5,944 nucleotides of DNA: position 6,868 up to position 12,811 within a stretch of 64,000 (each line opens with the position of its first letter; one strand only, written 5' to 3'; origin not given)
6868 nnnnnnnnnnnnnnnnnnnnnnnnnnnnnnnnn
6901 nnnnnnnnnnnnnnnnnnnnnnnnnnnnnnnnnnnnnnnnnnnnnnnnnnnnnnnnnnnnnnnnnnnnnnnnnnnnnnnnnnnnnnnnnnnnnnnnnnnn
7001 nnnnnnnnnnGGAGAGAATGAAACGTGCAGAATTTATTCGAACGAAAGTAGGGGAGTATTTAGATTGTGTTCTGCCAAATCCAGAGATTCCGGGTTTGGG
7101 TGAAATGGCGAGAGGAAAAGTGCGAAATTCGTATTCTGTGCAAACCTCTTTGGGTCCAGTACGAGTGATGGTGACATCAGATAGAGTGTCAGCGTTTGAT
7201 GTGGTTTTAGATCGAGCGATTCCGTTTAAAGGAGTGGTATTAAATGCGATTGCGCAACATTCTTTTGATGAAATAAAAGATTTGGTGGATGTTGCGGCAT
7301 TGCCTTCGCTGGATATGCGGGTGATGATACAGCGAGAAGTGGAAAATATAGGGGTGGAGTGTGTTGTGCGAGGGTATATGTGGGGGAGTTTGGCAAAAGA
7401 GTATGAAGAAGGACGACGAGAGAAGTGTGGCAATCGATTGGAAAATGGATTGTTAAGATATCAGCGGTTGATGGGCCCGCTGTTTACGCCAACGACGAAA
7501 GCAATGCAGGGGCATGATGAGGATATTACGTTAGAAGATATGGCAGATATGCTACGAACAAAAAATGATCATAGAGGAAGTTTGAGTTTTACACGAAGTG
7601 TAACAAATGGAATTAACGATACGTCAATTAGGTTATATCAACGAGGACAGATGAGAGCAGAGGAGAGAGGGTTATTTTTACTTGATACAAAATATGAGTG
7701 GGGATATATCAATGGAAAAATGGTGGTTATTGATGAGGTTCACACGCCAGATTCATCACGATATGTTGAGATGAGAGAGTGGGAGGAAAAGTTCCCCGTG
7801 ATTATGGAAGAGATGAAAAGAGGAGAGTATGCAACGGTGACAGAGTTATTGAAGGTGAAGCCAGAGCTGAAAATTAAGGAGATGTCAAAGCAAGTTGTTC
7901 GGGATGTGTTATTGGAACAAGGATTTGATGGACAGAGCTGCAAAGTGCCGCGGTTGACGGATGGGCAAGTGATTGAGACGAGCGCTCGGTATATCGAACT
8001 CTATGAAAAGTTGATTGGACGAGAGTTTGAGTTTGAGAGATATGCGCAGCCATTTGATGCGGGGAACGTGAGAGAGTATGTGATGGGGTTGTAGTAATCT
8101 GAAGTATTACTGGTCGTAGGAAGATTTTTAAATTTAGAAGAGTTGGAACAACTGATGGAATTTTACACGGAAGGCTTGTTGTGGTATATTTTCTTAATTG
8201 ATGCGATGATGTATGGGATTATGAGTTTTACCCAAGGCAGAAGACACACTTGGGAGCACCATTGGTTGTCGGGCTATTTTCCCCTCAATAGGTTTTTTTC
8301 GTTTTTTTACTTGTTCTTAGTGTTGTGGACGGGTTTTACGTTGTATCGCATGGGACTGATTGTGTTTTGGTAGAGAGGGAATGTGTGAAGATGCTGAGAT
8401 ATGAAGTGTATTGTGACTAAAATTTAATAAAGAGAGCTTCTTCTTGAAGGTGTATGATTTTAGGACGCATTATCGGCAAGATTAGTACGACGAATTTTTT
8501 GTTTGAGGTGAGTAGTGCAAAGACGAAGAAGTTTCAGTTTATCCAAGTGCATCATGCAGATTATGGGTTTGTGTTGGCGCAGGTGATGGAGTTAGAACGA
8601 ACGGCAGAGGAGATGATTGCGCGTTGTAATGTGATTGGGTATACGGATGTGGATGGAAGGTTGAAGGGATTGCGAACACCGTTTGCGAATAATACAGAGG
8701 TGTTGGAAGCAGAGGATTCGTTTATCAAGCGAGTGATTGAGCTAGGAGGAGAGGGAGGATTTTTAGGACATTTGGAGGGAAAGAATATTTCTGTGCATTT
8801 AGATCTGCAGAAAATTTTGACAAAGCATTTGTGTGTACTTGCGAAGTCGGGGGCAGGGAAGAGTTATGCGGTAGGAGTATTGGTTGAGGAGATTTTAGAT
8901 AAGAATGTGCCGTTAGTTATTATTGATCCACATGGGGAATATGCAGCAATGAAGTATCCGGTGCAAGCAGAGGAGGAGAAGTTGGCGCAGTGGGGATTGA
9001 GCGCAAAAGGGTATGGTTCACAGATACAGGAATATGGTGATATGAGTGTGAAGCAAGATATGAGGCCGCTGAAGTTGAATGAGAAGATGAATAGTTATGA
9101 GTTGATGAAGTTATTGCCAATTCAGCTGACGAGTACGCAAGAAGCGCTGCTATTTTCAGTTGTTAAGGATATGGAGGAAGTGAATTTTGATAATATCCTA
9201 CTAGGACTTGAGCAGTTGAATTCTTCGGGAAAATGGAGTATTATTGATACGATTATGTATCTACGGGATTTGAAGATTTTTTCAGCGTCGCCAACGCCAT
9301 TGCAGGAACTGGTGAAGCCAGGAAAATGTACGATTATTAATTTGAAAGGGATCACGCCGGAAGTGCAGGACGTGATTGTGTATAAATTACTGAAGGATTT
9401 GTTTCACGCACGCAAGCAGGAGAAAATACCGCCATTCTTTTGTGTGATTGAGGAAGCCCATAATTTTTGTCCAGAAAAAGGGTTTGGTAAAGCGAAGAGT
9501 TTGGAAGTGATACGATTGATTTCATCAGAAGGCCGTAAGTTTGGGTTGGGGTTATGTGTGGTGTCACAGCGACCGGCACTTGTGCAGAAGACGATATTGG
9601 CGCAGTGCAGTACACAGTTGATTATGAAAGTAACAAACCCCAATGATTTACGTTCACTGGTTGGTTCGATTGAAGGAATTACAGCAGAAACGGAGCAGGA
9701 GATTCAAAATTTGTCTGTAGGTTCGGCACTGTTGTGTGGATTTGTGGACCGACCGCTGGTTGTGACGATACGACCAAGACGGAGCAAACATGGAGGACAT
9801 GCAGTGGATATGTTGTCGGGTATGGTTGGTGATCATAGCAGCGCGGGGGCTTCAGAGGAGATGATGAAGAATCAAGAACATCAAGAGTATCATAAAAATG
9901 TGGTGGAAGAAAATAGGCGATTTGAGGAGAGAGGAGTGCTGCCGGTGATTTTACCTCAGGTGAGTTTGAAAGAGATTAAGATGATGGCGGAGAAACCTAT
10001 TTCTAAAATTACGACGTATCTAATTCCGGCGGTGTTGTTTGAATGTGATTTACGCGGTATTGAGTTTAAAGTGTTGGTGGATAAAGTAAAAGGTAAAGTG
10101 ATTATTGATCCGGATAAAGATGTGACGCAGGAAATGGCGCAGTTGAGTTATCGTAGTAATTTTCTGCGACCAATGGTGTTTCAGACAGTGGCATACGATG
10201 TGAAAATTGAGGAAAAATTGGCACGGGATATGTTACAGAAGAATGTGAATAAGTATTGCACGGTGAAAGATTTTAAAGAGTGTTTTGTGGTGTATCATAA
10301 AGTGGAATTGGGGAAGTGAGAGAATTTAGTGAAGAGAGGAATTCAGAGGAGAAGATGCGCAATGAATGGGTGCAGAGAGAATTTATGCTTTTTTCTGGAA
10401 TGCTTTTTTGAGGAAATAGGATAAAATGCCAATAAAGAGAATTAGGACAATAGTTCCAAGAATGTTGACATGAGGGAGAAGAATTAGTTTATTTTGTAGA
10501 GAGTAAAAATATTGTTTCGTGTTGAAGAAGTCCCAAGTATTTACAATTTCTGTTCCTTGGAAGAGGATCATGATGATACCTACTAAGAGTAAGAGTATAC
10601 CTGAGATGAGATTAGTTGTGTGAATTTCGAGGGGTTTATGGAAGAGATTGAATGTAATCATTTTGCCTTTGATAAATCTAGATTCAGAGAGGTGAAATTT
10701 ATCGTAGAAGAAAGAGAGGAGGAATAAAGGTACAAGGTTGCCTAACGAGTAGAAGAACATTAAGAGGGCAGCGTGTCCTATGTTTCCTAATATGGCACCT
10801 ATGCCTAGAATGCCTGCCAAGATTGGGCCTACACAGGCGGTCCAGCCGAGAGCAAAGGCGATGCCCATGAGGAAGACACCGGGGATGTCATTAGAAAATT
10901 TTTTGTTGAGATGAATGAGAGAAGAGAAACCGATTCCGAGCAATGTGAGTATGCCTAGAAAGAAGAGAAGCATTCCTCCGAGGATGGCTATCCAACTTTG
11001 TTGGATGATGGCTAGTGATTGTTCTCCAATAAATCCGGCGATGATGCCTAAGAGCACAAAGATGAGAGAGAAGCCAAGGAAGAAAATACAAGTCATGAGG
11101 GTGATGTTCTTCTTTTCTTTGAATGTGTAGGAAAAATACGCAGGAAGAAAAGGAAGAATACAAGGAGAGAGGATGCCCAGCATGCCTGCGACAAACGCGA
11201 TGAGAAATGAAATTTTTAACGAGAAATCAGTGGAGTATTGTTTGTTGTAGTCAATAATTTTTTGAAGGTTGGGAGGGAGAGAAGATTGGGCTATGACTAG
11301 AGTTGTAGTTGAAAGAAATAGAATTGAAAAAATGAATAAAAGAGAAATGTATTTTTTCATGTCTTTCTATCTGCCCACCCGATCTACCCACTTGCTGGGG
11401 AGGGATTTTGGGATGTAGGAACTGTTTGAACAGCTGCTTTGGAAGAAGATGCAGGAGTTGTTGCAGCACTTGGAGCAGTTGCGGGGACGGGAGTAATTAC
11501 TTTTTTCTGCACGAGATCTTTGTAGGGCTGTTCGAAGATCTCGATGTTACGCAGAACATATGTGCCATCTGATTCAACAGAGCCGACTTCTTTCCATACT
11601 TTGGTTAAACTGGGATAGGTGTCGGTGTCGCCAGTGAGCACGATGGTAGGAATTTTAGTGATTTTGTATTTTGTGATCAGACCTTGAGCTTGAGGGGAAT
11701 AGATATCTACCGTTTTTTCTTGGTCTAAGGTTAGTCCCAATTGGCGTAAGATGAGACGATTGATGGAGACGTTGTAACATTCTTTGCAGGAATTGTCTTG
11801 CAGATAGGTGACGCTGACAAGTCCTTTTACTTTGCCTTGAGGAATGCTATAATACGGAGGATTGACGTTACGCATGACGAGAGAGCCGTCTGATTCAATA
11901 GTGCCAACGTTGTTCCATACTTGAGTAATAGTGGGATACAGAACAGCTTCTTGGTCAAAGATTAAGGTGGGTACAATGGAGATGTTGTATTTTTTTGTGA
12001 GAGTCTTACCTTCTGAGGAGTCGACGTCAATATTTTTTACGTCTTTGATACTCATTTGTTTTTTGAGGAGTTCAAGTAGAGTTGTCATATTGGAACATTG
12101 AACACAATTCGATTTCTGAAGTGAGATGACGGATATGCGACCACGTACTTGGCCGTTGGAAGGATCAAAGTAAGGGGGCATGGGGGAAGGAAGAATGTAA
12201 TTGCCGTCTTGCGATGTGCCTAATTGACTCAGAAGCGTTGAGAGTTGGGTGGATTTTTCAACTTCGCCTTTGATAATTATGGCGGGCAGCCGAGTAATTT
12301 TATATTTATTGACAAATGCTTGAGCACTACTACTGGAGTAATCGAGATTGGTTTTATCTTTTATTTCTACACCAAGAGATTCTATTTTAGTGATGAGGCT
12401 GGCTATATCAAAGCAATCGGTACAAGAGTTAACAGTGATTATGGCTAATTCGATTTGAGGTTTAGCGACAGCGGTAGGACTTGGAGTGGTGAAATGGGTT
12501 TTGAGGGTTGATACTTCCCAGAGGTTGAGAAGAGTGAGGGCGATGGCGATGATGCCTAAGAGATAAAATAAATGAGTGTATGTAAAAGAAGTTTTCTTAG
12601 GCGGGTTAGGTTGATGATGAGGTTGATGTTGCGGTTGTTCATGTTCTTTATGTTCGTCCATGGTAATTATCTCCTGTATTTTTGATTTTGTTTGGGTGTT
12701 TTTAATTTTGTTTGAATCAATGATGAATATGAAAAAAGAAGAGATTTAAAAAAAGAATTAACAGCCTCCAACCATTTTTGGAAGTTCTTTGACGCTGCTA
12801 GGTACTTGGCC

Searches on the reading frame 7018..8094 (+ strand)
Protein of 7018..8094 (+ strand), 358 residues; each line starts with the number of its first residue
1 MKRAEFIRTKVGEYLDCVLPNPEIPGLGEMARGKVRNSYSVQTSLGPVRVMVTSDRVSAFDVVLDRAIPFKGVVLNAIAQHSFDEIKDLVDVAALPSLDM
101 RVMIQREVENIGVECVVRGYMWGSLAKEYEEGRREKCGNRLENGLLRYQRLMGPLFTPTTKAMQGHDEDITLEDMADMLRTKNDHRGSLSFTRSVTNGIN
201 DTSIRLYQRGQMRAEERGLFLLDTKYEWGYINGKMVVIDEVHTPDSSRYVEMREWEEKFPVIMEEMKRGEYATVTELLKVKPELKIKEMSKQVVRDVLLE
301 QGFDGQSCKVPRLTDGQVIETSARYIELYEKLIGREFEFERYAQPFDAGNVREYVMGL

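Call 33: search_protein_families(library=pfam, proteins=[window:7018-8094:+], max_evalue=0.01)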
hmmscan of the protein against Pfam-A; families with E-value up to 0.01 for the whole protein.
window:7018-8094:+ (358 aa): 1 family
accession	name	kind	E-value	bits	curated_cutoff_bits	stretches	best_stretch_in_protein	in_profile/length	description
PF01259.24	SAICAR_synt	-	8.5e-48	163.6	20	1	30-257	2-204/233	SAICAR synthetase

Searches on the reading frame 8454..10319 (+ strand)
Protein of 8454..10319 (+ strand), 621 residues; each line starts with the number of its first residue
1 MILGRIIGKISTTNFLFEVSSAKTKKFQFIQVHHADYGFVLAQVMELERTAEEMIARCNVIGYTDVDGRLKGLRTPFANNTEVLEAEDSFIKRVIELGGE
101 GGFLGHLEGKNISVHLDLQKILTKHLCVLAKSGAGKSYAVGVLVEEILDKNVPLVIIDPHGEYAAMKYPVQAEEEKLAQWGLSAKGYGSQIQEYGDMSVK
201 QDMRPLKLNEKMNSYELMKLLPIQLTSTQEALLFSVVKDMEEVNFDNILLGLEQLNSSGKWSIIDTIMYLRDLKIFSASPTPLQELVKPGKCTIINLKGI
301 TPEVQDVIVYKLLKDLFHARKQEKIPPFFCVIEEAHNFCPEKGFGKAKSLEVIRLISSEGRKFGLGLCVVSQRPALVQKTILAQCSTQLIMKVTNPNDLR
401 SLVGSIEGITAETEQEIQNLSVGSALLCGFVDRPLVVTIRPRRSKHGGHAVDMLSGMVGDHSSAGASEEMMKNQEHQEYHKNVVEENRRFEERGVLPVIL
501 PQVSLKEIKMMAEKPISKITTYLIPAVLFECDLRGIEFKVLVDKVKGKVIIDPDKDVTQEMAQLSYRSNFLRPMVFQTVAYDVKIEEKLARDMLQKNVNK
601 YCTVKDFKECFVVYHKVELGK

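Call 33: search_protein_families(library=pfam, proteins=[window:8454-10319:+], max_evalue=0.01)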
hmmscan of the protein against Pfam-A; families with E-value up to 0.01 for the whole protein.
window:8454-10319:+ (621 aa): 2 families
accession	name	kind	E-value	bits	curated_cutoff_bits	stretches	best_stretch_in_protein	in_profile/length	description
PF01935.23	DUF87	-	6.8e-33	115.1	23.2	1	104-315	3-219/220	Helicase HerA, central domain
PF05872.18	HerA_C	-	0.00028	20.1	22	0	350-430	281-364/502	Helicase HerA-like C-terminal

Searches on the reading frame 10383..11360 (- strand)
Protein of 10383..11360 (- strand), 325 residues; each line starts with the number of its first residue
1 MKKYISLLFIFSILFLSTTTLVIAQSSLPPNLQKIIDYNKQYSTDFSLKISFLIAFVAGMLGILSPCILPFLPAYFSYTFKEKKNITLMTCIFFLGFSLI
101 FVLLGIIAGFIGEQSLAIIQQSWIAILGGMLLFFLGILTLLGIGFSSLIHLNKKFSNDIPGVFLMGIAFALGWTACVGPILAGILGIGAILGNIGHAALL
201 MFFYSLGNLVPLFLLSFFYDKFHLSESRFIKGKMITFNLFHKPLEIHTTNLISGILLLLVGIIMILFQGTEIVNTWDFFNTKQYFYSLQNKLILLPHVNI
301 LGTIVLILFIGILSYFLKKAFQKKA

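Call 3: search_protein_families(library=pfam, proteins=[window:10383-11360:-], max_evalue=0.1)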
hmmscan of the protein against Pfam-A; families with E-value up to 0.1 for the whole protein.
window:10383-11360:- (325 aa): 3 families
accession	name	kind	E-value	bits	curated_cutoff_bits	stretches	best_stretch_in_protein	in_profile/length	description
PF02683.22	DsbD_TM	-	8.1e-15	55.2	27.1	1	52-222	5-188/219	Cytochrome C biogenesis protein transmembrane domain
PF13386.12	DsbD_2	-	3.6e-07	30.7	24.9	1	54-222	1-177/199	Cytochrome C biogenesis protein transmembrane region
PF10183.14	ESSS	-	0.064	13.9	22.8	0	74-115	46-87/115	ESSS subunit of NADH:ubiquinone oxidoreductase (complex I)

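Call 4: search_protein_families(library=ncbifam, proteins=[window:10383-11360:-], max_evalue=0.1)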
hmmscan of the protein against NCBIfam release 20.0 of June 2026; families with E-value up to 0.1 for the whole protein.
window:10383-11360:- (325 aa): 2 families
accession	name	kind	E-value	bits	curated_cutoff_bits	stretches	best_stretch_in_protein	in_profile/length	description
NF045694.1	seleno_TsoB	exception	1.8e-12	46.1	805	1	41-222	174-362/572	rhodanese/DsbD fusion-like selenoprotein TsoB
NF001419.0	PRK00293.1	subfamily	3.4e-11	42.4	330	1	39-220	159-353/574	protein-disulfide reductase DsbD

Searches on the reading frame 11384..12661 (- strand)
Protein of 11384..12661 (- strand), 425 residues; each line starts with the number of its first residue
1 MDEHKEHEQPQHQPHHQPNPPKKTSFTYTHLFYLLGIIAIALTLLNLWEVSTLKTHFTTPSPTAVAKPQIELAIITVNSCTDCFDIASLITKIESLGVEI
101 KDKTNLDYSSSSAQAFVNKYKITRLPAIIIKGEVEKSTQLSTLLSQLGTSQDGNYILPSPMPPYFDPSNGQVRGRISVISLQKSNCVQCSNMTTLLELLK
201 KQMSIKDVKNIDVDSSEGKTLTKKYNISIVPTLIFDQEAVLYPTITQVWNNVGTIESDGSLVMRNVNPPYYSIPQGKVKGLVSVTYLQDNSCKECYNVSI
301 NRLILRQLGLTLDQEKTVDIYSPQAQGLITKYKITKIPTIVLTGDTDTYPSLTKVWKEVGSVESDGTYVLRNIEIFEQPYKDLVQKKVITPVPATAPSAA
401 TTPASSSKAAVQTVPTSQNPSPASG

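Call 3: search_protein_families(library=pfam, proteins=[window:11384-12661:-], max_evalue=0.1)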
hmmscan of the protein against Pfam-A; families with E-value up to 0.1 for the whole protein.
window:11384-12661:- (425 aa): 7 families
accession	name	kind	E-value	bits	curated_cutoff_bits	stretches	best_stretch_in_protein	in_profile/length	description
PF00085.26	Thioredoxin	-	3e-09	37.3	23.5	1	179-237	23-80/103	Thioredoxin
PF13192.12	Thioredoxin_3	-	1.9e-08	34.6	24.8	1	183-240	7-60/76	Thioredoxin domain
PF00462.30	Glutaredoxin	-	9.6e-07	29.4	22.9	1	182-239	5-59/60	Glutaredoxin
PF13905.12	Thioredoxin_8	-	2.1e-06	28.4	27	0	74-130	38-87/94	Thioredoxin-like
PF13098.12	Thioredoxin_2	-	1.5e-05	25.7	27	0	175-239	6-85/104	Thioredoxin-like domain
PF05768.20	Glrx-like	-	0.00031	21.4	26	1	181-244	5-66/77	Glutaredoxin-like domain (DUF836)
PF04809.18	HupH_C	-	0.034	14.4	23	0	318-355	74-111/118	HupH hydrogenase expression protein, C-terminal conserved region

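Call 4: search_protein_families(library=ncbifam, proteins=[window:11384-12661:-], max_evalue=0.1)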
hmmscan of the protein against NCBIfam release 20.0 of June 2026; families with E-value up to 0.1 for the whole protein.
window:11384-12661:- (425 aa): 11 families
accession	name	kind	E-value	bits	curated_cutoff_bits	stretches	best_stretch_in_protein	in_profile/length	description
TIGR02187.2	PDO_seleno_TRX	equivalog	3.7e-10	39.5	185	2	181-238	25-80/209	protein disulfide oxidoreductase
TIGR01068.1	thioredoxin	equivalog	2.6e-07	30.7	96.8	1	185-237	25-76/101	thioredoxin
NF040494.1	nitrored_ArsF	subfamily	7.8e-05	23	60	0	200-253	31-90/106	nitrophenyl compound nitroreductase subunit ArsF family protein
TIGR00411.1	redox_disulf_1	equivalog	0.00038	20.5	92.75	0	185-238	10-62/82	MJ0307 family thioredoxin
TIGR00412.2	redox_disulf_2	subfamily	0.0011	19.3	62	0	117-136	41-60/75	MTH895/ArsE family thioredoxin-like protein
NF008229.0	PRK10996.1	equivalog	0.0014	18.4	125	0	178-235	56-112/141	thioredoxin TrxC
TIGR03143.1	AhpF_homolog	hypoth_equivalog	0.0056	15.3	687.65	0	69-133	477-538/555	putative alkyl hydroperoxide reductase F subunit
TIGR02742.1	TrbC_Ftype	equivalog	0.0096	15.7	66.45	0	322-346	60-81/130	type-F conjugative transfer system pilin assembly protein TrbC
NF052243.1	T4PFormProtSgmX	equivalog_domain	0.024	12.9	1800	1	348-423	255-329/1065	type IV pili formation protein SgmX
TIGR01126.1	pdi_dom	equivalog_domain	0.025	14.9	107.2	0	185-237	25-79/105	protein disulfide-isomerase domain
TIGR03757.1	conj_TIGR03757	hypoth_equivalog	0.082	13.1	73.2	0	217-243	72-98/113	TIGR03757 family integrating conjugative element protein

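Call 82: search_solved_structures(query=window:11384-12661:-, max_evalue=0.01)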
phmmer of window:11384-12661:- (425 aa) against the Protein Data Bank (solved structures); distinct sequences matched with E-value up to 0.01: 1.
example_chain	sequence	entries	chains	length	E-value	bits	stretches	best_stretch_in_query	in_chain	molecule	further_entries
2vim_A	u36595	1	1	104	0.0016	20.6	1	171-238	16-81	THIOREDOXIN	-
